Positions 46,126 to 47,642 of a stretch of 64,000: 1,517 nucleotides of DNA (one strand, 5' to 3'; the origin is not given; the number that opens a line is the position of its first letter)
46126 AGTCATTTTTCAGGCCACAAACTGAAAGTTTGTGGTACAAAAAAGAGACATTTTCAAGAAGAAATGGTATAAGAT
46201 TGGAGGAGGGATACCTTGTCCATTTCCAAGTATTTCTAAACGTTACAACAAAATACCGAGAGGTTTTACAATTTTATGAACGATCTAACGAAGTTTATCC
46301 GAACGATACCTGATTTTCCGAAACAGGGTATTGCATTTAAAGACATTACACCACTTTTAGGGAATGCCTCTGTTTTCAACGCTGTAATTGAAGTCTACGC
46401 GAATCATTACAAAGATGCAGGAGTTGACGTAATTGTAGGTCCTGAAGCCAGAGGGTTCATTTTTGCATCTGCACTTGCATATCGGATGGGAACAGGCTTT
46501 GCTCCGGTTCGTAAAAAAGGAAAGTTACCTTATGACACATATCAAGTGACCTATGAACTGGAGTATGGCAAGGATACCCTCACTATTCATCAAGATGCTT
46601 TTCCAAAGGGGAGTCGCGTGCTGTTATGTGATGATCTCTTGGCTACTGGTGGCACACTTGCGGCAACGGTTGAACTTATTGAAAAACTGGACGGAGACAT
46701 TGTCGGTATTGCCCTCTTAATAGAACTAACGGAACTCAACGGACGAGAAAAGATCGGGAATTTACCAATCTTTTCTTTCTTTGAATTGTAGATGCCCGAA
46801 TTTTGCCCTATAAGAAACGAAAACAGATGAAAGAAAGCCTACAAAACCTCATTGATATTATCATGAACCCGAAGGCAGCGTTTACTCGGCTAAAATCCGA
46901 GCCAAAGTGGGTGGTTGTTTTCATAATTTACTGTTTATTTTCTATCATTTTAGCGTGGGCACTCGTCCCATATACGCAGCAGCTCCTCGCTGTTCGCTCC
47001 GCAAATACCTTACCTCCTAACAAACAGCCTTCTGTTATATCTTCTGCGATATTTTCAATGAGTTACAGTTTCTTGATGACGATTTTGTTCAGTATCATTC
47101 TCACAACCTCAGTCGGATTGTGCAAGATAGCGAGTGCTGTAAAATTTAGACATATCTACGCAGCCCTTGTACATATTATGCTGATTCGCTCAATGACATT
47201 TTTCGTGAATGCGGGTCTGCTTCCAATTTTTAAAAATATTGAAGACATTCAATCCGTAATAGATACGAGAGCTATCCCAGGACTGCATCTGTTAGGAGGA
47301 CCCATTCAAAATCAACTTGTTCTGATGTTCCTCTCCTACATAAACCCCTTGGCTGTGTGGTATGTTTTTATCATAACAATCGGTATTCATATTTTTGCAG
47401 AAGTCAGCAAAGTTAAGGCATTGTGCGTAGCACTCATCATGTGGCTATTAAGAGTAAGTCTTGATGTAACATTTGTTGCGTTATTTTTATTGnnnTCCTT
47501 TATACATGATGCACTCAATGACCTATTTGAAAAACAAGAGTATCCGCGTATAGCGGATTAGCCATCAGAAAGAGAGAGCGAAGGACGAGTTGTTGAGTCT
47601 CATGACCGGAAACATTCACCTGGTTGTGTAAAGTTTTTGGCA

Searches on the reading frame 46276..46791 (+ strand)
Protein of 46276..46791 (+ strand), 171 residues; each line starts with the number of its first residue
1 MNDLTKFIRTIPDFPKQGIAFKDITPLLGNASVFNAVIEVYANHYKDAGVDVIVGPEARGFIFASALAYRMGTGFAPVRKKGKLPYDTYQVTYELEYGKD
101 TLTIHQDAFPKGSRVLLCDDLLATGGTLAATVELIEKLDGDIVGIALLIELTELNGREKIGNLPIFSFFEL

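Call 11: search_protein_families(library=pfam, proteins=[window:46276-46788:+], max_evalue=0.01)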
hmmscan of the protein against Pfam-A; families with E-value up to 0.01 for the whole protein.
window:46276-46788:+ (171 aa): 2 families
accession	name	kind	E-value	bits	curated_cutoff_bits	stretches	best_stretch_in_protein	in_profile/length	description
PF00156.33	Pribosyltran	-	8.6e-19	67.8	26.3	1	33-150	11-125/158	Phosphoribosyl transferase domain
PF14681.12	UPRTase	-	0.0036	17.2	27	1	111-148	119-156/206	Uracil phosphoribosyltransferase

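Call 46: search_protein_families(library=ncbifam, proteins=[window:46276-46788:+], max_evalue=0.01)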
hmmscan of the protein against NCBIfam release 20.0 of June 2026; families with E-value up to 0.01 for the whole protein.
window:46276-46788:+ (171 aa): 22 families
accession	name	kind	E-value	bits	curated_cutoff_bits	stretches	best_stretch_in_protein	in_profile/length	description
NF002636.0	PRK02304.1-5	equivalog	1.8e-68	229.5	125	1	2-169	7-174/176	adenine phosphoribosyltransferase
NF002633.0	PRK02304.1-2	equivalog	6.7e-68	227.8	224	1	3-169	2-168/172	adenine phosphoribosyltransferase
TIGR01090.1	apt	equivalog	4.4e-67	225.4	185.85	1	4-169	1-167/169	adenine phosphoribosyltransferase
NF002634.0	PRK02304.1-3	equivalog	3e-62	209.5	170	1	3-162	9-168/182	adenine phosphoribosyltransferase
NF002632.0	PRK02304.1-1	equivalog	1.4e-58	197.6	243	1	5-166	12-173/183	adenine phosphoribosyltransferase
NF009211.0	PRK12560.1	equivalog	2.4e-37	128.5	188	1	2-160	4-162/187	adenine phosphoribosyltransferase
TIGR01743.1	purR_Bsub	equivalog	4.9e-15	55.2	258.7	1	24-155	103-237/268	pur operon repressor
NF006328.0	PRK08558.1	equivalog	5.8e-15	55.5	184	1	21-155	83-219/238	adenine phosphoribosyltransferase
NF002635.0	PRK02304.1-4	subfamily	3.5e-14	52.7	146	1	32-152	37-155/188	adenine phosphoribosyltransferase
NF040646.1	HPT_Archaea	equivalog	2.5e-13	50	200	1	37-153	42-155/184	hypoxanthine/guanine phosphoribosyltransferase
NF006671.0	PRK09219.1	equivalog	2.1e-12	46.9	177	1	32-161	33-166/192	xanthine phosphoribosyltransferase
NF005592.0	PRK07322.1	subfamily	5.5e-12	45.4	143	1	26-166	30-177/180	adenine phosphoribosyltransferase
TIGR01744.1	XPRTase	equivalog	7.6e-12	45.3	164.45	1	32-163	33-168/191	xanthine phosphoribosyltransferase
TIGR01367.1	pyrE_Therm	equivalog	4.2e-08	33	150.25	1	38-170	45-161/187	orotate phosphoribosyltransferase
NF004689.0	PRK06031.1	equivalog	6.9e-08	32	175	1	32-149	67-191/233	phosphoribosyltransferase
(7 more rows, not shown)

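Call 66: find_encoding_contigs(protein=window:46276-46791:+, flank=10000, max_places=10)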
Protein window:46276-46791:+ (171 aa): no gene with exactly this product is on record in the collection.

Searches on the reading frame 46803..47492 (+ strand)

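Call 11: search_protein_families(library=pfam, proteins=[window:46803-47492:+], max_evalue=0.01)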
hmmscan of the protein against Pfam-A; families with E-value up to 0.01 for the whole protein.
window:46803-47492:+ (230 aa): 1 family
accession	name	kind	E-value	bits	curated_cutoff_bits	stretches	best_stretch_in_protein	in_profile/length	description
PF04893.22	Yip1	-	2.9e-06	27.7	28.6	1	18-216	2-165/173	Yip1 domain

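Call 46: search_protein_families(library=ncbifam, proteins=[window:46803-47492:+], max_evalue=0.01)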
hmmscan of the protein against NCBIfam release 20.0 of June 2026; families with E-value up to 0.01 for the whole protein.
window:46803-47492:+ (230 aa): 1 family
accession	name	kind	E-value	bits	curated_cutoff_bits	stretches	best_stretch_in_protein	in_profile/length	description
NF052650.1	YknW_fam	equivalog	2.9e-15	56.4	110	1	8-218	9-211/213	YknW family membrane protein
